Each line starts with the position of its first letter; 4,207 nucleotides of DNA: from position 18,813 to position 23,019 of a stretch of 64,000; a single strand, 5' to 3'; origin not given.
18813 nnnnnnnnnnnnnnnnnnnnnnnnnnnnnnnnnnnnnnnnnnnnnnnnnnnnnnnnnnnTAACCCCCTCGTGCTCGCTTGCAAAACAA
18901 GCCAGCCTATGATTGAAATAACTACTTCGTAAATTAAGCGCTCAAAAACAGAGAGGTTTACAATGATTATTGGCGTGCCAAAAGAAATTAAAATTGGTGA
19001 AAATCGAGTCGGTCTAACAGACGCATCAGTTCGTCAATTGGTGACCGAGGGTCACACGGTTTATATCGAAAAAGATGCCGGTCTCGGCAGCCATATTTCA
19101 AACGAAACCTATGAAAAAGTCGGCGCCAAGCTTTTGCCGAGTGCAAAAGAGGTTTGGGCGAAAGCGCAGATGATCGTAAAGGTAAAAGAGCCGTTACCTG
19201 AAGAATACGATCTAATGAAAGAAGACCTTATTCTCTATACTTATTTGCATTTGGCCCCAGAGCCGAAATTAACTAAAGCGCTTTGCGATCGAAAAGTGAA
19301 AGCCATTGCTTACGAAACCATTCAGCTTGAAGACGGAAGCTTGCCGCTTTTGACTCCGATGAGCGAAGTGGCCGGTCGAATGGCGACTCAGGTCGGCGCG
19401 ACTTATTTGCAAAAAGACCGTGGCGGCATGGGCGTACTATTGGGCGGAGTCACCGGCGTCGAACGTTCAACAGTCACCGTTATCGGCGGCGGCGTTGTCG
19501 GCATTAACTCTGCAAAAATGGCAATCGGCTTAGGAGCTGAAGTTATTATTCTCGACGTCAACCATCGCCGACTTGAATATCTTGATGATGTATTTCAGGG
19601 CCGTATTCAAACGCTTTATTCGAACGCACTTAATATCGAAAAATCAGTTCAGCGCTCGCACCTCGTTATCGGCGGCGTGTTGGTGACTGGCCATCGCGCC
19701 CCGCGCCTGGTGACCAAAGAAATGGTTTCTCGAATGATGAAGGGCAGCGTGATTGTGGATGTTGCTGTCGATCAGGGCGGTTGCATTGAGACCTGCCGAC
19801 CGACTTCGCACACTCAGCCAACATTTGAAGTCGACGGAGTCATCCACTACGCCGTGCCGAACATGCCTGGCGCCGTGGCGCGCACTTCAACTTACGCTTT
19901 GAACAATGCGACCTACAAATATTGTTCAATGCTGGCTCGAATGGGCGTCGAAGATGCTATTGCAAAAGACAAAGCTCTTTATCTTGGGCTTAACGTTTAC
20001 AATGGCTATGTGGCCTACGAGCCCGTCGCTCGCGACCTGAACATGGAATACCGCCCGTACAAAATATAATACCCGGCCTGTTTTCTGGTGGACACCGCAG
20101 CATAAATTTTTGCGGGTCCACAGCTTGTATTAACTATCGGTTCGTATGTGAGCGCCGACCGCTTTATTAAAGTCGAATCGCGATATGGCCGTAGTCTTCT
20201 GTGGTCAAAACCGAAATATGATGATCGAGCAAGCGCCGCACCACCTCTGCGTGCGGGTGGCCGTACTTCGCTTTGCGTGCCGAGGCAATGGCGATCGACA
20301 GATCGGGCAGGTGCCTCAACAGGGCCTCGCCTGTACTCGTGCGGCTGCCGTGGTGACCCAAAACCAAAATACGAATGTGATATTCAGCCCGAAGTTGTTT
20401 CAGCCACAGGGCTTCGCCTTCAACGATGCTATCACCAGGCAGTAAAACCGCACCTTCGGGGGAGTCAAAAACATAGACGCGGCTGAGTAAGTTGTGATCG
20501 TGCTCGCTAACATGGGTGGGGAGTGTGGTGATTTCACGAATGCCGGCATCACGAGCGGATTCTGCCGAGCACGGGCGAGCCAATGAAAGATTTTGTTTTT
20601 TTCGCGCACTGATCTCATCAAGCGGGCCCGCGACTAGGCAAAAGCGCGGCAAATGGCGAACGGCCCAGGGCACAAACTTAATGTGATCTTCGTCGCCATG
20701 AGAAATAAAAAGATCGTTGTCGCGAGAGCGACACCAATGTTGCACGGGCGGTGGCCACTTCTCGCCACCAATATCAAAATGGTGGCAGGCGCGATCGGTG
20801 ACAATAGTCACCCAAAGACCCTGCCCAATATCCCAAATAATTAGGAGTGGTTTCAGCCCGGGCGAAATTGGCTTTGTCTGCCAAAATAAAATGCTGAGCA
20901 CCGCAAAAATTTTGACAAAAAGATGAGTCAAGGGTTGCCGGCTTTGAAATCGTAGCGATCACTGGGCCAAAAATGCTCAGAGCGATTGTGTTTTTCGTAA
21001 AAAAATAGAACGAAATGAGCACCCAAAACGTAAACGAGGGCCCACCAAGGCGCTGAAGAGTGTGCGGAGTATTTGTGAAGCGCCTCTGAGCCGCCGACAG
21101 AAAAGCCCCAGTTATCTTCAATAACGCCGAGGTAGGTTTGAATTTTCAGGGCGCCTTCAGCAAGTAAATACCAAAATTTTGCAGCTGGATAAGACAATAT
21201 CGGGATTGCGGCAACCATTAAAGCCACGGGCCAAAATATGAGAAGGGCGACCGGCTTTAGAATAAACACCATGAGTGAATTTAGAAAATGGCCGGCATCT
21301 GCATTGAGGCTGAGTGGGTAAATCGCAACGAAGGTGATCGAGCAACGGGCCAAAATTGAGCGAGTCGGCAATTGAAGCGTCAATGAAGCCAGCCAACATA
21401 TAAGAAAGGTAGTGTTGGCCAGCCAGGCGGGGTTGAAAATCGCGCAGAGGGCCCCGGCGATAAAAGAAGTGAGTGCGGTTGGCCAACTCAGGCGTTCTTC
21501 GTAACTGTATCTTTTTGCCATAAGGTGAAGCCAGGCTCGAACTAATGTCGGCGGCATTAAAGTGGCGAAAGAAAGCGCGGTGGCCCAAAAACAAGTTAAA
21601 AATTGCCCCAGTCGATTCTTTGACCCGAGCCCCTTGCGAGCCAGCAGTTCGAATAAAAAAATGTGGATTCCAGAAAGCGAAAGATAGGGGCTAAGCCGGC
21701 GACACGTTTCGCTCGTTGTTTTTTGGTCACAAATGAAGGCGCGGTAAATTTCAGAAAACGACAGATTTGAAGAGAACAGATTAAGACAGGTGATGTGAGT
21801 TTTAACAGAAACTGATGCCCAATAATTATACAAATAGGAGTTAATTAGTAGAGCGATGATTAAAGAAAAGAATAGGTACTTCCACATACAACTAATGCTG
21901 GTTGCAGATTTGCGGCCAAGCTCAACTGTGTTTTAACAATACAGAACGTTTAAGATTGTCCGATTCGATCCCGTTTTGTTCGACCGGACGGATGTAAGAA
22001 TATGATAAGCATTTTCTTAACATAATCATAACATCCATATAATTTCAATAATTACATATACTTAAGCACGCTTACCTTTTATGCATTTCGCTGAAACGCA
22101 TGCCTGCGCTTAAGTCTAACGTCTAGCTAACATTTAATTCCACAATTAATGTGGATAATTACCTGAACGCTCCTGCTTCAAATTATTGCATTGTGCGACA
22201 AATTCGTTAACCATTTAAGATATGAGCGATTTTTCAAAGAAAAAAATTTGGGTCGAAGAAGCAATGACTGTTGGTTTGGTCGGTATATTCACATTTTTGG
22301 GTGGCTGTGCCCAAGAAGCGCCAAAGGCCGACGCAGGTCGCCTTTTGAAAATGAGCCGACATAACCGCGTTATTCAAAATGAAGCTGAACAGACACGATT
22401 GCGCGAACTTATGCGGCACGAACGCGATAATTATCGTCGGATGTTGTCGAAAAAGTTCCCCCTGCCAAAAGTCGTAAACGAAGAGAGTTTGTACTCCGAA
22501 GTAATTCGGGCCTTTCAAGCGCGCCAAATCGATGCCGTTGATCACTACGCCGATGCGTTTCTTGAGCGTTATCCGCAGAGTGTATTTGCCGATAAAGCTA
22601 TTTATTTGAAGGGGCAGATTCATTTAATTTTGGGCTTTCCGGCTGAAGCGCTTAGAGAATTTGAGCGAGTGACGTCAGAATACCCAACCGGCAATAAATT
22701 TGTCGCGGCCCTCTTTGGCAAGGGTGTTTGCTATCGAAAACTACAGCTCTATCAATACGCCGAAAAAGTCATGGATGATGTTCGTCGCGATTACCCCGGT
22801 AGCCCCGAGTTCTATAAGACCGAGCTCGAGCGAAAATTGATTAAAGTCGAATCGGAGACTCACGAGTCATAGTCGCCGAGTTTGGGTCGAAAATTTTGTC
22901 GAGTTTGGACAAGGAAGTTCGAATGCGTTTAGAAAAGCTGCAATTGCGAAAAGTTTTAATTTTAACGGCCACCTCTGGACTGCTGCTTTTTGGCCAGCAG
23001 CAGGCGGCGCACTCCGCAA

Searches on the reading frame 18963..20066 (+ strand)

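Call 82: search_protein_families(library=pfam, proteins=[window:18963-20066:+], max_evalue=0.0001)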
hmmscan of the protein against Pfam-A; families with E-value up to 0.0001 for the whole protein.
window:18963-20066:+ (368 aa): 4 families
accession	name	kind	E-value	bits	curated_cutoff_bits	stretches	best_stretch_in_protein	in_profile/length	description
PF01262.27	AlaDh_PNT_C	-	6.7e-83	277.8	23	1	141-352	1-213/214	Alanine dehydrogenase/PNT, C-terminal domain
PF05222.21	AlaDh_PNT_N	-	9.2e-49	165.6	30.4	1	4-137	1-136/136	Alanine dehydrogenase/PNT, N-terminal domain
PF07992.20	Pyr_redox_2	-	9.8e-06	25.6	26.1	1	153-222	142-196/291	Pyridine nucleotide-disulphide oxidoreductase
PF02826.25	2-Hacid_dh_C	-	5e-05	23.2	25.1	0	165-268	33-127/178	D-isomer specific 2-hydroxyacid dehydrogenase, NAD binding domain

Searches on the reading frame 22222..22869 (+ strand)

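Call 82: search_protein_families(library=pfam, proteins=[window:22222-22869:+], max_evalue=0.0001)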
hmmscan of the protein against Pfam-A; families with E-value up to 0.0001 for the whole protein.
window:22222-22869:+ (216 aa): 3 families
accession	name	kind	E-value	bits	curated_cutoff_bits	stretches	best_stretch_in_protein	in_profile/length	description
PF13174.12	TPR_6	-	7.9e-07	29.8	26.3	0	163-194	2-33/33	Tetratricopeptide repeat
PF13432.12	TPR_16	-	2.6e-06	28.2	32.7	1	128-195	1-65/65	Tetratricopeptide repeat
PF07719.23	TPR_2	-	7.8e-06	26.1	27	0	126-156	3-33/34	Tetratricopeptide repeat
